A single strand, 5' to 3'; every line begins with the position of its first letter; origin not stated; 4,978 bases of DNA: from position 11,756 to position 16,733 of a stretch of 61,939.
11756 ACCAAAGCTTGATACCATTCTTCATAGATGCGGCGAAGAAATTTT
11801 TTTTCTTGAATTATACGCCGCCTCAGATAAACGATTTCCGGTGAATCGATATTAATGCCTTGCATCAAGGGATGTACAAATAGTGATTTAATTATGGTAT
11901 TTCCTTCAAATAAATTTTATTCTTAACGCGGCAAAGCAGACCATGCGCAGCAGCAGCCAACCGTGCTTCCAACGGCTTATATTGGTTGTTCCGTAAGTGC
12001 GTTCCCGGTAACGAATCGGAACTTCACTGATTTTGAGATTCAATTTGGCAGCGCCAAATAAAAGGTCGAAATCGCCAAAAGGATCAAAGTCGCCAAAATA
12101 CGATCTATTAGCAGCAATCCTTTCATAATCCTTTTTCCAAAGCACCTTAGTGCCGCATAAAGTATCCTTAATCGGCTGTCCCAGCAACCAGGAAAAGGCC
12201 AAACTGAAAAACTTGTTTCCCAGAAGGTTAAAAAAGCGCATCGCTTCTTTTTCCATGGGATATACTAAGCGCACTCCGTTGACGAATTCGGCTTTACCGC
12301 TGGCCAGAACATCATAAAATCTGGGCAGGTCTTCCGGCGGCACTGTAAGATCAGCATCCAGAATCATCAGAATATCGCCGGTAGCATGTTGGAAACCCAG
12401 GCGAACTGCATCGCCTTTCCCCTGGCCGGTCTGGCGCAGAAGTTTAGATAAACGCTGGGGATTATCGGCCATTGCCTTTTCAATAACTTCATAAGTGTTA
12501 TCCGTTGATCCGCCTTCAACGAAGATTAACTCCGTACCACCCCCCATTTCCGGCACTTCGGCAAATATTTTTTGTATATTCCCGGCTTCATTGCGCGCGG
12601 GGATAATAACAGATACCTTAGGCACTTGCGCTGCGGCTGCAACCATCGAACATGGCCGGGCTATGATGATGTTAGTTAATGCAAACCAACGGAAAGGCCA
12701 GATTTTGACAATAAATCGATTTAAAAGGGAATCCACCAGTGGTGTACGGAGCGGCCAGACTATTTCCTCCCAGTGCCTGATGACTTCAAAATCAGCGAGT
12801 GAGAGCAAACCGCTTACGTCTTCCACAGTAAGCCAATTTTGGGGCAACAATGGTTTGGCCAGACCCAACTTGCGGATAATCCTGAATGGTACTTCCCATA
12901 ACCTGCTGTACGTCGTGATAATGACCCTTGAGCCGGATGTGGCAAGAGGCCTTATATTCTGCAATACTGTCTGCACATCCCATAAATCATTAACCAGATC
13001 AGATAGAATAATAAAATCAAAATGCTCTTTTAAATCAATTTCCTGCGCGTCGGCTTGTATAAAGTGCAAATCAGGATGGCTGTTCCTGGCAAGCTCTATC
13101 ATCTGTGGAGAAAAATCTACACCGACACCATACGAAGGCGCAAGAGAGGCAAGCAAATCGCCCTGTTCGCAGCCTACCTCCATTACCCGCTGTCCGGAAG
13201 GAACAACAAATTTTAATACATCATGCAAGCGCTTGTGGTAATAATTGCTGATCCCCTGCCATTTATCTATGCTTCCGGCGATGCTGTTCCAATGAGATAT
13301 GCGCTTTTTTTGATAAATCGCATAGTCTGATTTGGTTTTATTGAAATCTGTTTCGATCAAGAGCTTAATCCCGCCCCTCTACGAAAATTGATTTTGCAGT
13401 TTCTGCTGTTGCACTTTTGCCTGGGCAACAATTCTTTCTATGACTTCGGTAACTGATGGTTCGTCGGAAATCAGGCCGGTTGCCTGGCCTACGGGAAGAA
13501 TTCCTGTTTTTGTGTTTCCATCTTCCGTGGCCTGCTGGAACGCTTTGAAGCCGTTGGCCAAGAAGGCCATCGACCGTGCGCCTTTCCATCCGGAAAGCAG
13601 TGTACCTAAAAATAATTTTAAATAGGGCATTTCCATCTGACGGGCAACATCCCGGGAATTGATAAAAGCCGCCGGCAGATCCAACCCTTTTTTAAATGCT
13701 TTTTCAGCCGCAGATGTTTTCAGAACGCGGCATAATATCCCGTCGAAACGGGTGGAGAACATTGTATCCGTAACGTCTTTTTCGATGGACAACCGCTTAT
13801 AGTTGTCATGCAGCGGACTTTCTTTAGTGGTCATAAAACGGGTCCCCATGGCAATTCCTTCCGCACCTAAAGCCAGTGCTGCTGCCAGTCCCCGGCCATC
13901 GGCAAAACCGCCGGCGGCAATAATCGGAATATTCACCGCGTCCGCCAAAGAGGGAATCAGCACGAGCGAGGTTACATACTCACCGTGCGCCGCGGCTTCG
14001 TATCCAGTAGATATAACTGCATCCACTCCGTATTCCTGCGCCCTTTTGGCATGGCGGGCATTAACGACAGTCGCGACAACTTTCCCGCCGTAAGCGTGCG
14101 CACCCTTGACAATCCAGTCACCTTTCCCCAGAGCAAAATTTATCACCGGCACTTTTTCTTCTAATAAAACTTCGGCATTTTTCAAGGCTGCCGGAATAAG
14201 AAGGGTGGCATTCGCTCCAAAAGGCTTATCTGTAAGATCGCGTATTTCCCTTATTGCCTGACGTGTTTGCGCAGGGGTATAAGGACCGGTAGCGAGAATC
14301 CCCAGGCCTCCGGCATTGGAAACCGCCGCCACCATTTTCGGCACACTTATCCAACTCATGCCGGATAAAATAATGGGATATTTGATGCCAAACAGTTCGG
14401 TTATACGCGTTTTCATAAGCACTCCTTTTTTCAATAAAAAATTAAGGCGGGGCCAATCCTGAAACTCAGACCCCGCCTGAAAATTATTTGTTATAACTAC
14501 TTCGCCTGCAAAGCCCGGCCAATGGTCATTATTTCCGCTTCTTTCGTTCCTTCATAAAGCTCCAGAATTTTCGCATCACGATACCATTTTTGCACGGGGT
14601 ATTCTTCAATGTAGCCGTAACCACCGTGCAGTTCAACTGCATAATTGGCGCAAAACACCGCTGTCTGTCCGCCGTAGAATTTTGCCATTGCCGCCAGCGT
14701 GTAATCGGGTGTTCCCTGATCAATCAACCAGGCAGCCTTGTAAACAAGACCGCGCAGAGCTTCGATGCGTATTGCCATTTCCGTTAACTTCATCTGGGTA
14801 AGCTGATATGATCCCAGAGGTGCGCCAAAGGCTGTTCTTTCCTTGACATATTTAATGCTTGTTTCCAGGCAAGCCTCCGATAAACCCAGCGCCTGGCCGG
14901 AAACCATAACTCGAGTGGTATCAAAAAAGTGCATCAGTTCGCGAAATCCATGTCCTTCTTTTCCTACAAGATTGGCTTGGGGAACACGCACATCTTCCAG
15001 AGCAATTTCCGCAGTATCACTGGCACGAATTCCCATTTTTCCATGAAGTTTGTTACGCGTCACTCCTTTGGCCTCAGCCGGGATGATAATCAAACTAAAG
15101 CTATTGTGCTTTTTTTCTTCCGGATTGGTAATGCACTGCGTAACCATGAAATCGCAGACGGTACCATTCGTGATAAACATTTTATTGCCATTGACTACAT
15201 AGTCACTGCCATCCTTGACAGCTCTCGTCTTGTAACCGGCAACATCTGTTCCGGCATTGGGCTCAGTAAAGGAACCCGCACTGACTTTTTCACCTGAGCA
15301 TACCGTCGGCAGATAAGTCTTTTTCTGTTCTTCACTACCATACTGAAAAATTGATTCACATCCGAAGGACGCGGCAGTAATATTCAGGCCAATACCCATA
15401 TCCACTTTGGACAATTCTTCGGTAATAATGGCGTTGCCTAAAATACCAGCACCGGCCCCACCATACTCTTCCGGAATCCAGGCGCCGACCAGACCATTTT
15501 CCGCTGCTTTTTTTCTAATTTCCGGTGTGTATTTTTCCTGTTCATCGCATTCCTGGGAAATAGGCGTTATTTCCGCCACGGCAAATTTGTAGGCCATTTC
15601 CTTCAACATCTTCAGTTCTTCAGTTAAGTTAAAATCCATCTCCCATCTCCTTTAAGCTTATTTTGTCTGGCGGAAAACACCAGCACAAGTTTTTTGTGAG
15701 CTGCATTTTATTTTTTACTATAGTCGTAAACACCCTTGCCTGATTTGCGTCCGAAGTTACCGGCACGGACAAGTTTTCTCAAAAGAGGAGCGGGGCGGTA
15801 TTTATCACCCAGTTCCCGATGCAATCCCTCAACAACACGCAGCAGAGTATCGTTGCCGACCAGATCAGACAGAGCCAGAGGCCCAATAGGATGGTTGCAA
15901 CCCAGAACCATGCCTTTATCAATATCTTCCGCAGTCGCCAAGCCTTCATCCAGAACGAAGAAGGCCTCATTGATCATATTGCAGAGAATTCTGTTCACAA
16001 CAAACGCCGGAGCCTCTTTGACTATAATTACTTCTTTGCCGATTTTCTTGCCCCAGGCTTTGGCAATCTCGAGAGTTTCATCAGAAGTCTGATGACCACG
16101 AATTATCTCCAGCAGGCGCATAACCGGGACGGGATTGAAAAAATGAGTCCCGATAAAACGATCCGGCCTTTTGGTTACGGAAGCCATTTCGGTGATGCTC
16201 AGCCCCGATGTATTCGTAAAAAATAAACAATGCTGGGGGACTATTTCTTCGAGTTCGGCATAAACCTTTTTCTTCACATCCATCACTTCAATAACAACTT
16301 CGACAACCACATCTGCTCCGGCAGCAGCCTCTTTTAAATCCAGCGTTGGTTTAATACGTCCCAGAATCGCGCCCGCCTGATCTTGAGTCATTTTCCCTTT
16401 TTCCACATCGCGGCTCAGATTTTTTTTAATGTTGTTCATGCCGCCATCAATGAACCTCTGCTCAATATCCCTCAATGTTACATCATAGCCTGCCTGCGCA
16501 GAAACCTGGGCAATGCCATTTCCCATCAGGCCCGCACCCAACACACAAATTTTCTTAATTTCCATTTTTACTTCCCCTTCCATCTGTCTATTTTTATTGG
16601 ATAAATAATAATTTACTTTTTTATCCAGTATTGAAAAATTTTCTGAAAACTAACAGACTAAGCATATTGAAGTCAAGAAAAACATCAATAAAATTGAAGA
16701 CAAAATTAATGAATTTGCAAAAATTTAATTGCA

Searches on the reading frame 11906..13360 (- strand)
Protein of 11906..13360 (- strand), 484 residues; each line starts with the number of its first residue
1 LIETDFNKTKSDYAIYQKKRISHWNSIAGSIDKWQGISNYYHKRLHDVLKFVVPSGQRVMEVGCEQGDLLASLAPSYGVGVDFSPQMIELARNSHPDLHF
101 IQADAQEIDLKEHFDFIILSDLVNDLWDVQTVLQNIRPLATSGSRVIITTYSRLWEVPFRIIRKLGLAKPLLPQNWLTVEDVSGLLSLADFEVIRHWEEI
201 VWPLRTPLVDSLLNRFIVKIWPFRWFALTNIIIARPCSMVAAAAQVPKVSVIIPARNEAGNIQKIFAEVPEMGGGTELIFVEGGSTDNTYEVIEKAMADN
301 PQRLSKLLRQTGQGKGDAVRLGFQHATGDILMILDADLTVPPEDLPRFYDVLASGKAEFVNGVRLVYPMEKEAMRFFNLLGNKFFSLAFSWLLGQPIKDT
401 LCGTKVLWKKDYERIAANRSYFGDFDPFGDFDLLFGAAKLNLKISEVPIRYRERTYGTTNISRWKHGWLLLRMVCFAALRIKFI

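Call 42: search_protein_families(library=ncbifam, proteins=[window:11906-13360:-], max_evalue=0.00001)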
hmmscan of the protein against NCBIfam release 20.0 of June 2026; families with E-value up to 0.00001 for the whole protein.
window:11906-13360:- (484 aa): 22 families
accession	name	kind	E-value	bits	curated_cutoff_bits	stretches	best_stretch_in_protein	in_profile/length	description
TIGR04182.1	glyco_TIGR04182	equivalog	9.7e-31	107.2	325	1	248-471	1-211/293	S-layer glycoprotein N-glycosyltransferase AglJ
NF041391.1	DPhHxTase_Halo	equivalog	8.9e-17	60.8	375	1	256-461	4-192/213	dolichyl-phosphate hexose transferase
NF007986.1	PRK10714.1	equivalog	9.7e-16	57.7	529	1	244-355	3-118/316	undecaprenyl-phosphate 4-deoxy-4-formamido-L-arabinose transferase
TIGR04283.1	glyco_like_mftF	equivalog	2.7e-15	56.6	182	1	249-352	1-97/221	TIGR04283 family arsenosugar biosynthesis glycosyltransferase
NF047588.1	GlcsyltransPgfSStrep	equivalog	7.3e-14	51.7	500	1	248-421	2-173/308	glycosyltransferase PgfS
TIGR03937.1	PgaC_IcaA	equivalog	1.2e-13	50.9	422.3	1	241-340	39-138/407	poly-beta-1,6-N-acetyl-D-glucosamine synthase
NF010496.0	PRK13915.1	equivalog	4.5e-13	49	262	1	239-341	23-130/307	glucosyl-3-phosphoglycerate synthase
NF041875.1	EPS_EpsD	equivalog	1.3e-09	37.9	370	1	249-362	1-114/325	exopolysaccharide biosynthesis glycosyltransferase EpsD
NF007482.0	PRK10073.1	equivalog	1.8e-09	37.1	423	1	245-346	4-104/334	glycosyltransferase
NF043040.1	corrin_prot_MT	hypoth_equivalog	6.1e-08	32.4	180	1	47-163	33-162/216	corrinoid protein-associated methyltransferase CpaM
TIGR01983.1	UbiG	equivalog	1.9e-07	30.7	102.95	1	55-156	49-159/228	bifunctional 2-polyprenyl-6-hydroxyphenol methylase/3-demethylubiquinol 3-O-methyltransferase UbiG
NF045667.1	MTase_DVU1556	equivalog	3.1e-07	30.1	155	1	48-148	17-119/213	DVU_1556 family methyltransferase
TIGR02072.1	BioC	equivalog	3.6e-07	30.2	184.95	1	56-152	35-136/244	malonyl-ACP O-methyltransferase BioC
TIGR03469.1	HpnB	hypoth_equivalog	4.5e-07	29.2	379.25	1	234-348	31-156/386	hopene-associated glycosyltransferase HpnB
TIGR03965.1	mycofact_glyco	equivalog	5.1e-07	28.9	280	1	242-356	69-183/467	mycofactocin biosynthesis glycosyltransferase MftF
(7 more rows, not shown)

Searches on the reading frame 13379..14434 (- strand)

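Call 42: search_protein_families(library=ncbifam, proteins=[window:13379-14434:-], max_evalue=0.00001)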
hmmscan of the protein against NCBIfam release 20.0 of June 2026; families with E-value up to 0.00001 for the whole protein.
window:13379-14434:- (351 aa): 5 families
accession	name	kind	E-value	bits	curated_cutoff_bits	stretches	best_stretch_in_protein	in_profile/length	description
TIGR03151.1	enACPred_II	equivalog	1.7e-73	247.6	453.1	1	8-245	1-238/307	enoyl-[acyl-carrier-protein] reductase FabK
TIGR01302.1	IMP_dehydrog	equivalog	4.7e-10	38.9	481.5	0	154-209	313-368/450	IMP dehydrogenase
NF005311.0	PRK06843.1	equivalog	1.3e-06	27.7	779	0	153-209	241-297/404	inosine 5-monophosphate dehydrogenase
TIGR02814.1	pfaD_fam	subfamily_domain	1.3e-06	27.4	449.25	0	10-96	10-102/444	PfaD family polyunsaturated fatty acid/polyketide biosynthesis protein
NF002231.0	PRK01130.1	subfamily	3.4e-06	26.3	189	0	108-200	118-213/230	putative N-acetylmannosamine-6-phosphate 2-epimerase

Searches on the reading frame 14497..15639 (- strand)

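Call 42: search_protein_families(library=ncbifam, proteins=[window:14497-15639:-], max_evalue=0.00001)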
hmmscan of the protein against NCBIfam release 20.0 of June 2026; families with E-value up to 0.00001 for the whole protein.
window:14497-15639:- (380 aa): 22 families
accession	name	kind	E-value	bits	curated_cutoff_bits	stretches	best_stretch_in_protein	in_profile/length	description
NF042972.1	AcrlCoAredClosAcrC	equivalog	5.8e-112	374.1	640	1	1-377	1-376/378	acryloyl-CoA reductase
NF045552.1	GlutCoADH_Des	equivalog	5.4e-91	305.7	470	1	1-367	1-369/387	glutaryl-CoA dehydrogenase Acd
NF043006.1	CyhCrbnylCoADH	equivalog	1.3e-83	281.2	650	1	5-378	4-376/380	cyclohexane-1-carbonyl-CoA dehydrogenase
NF008997.0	PRK12341.1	equivalog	6.2e-78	262.5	537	1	1-378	1-377/382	acyl-CoA dehydrogenase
NF058590.1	AcCoDHFadEBacil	equivalog_domain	5.9e-76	256.2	600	1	4-374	20-407/586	acyl-CoA dehydrogenase FadE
NF045652.1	ProlPCPDhRedW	equivalog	1.3e-69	234.8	650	1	8-378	3-374/376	L-prolyl-[peptidyl-carrier protein] dehydrogenase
NF042439.1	SulpropCoADesulf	equivalog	1.8e-67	227.8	600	1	14-367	2-360/379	3-sulfinopropanoyl-CoA desulfinase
TIGR03207.1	cyc_hxne_CoA_dh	equivalog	1.1e-65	221.9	575.35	1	5-375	1-369/372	cyclohexanecarboxyl-CoA dehydrogenase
NF053553.1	prodigi_MBC_PigA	equivalog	2.6e-63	214.4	500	1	1-375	1-377/381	prodigiosin MBC biosynthesis dehydrogenase PigA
NF002885.1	PRK03354.1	equivalog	3.4e-61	207.4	540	1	1-377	1-373/378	crotonobetainyl-CoA dehydrogenase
NF052270.1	Staph_DH_FadE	equivalog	7.1e-46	156.7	600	1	72-378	91-394/400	acyl-CoA dehydrogenase FadE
TIGR03203.1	pimD_small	equivalog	1.5e-41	142.8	652.7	1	2-360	1-359/378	pimeloyl-CoA dehydrogenase small subunit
TIGR03204.1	pimC_large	equivalog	3.9e-31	108.3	623.85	1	51-295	55-294/395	pimeloyl-CoA dehydrogenase large subunit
NF007000.1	PRK09463.1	subfamily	5.7e-25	87.7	600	1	34-344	71-399/726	acyl-CoA dehydrogenase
TIGR04022.1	sulfur_SfnB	equivalog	6.2e-25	87.9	430.9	1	22-361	19-364/391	SfnB family sulfur acquisition oxidoreductase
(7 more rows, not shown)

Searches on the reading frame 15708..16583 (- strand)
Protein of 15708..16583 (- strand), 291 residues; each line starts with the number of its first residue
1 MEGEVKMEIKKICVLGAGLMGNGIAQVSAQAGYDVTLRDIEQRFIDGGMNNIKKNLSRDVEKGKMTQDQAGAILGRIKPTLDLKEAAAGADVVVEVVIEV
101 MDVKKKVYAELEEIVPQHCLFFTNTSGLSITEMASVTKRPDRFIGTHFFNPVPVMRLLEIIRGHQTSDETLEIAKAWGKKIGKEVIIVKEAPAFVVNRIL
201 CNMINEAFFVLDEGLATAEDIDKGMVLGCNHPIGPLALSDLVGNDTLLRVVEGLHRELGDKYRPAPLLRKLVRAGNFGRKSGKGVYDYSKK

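Call 52: search_protein_families(library=ncbifam, proteins=[window:15708-16583:-], max_evalue=1e-10)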
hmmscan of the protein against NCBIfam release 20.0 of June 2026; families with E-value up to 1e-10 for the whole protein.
window:15708-16583:- (291 aa): 19 families
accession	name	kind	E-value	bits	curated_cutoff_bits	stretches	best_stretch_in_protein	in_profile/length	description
NF004474.0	PRK05808.1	subfamily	2.6e-121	404.3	408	1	7-289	1-283/283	3-hydroxybutyryl-CoA dehydrogenase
NF006722.0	PRK09260.1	equivalog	5.9e-105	350.6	429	1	9-290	2-283/289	3-hydroxyacyl-CoA dehydrogenase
NF005715.0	PRK07530.1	equivalog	6e-99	331.1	420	1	7-290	2-285/292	3-hydroxybutyryl-CoA dehydrogenase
NF006124.0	PRK08268.1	subfamily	1e-87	295.3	508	1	6-290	4-289/507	3-hydroxyacyl-CoA dehydrogenase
NF005875.0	PRK07819.1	subfamily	7.3e-84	281.6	319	1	7-288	3-286/287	3-hydroxybutyryl-CoA dehydrogenase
NF008727.0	PRK11730.1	equivalog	2.1e-74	251.1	870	1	7-290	311-594/717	fatty acid oxidation complex subunit alpha FadB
TIGR02279.1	PaaC-3OHAcCoADH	equivalog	7.4e-72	242.8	669.4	1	9-290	5-287/503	3-hydroxyacyl-CoA dehydrogenase PaaH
TIGR02441.1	fa_ox_alpha_mit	equivalog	1.7e-70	238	964.65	1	3-289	329-614/737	fatty acid oxidation complex subunit alpha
NF004699.0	PRK06035.1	equivalog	4e-68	229.7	500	1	7-282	1-279/294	3-hydroxyacyl-CoA dehydrogenase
NF008363.0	PRK11154.1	equivalog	4.5e-68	230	869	1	7-290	307-588/708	fatty acid oxidation complex subunit alpha FadJ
TIGR02437.1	FadB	equivalog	9e-65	219.3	933.55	1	8-290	312-594/714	fatty acid oxidation complex subunit alpha FadB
NF006143.0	PRK08293.1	equivalog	6.6e-60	202.9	312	1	7-290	2-289/291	3-hydroxyacyl-CoA dehydrogenase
TIGR02440.1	FadJ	equivalog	3.3e-58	197.5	968.45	1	7-290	302-583/699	fatty acid oxidation complex subunit alpha FadJ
NF006125.0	PRK08269.1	equivalog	3e-53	181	427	1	8-290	4-298/334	3-hydroxybutyryl-CoA dehydrogenase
NF042925.1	FHMPC_DH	equivalog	3.6e-50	171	500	1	11-290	2-282/304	5-formyl-3-hydroxy-2-methylpyridine 4-carboxylate 5-dehydrogenase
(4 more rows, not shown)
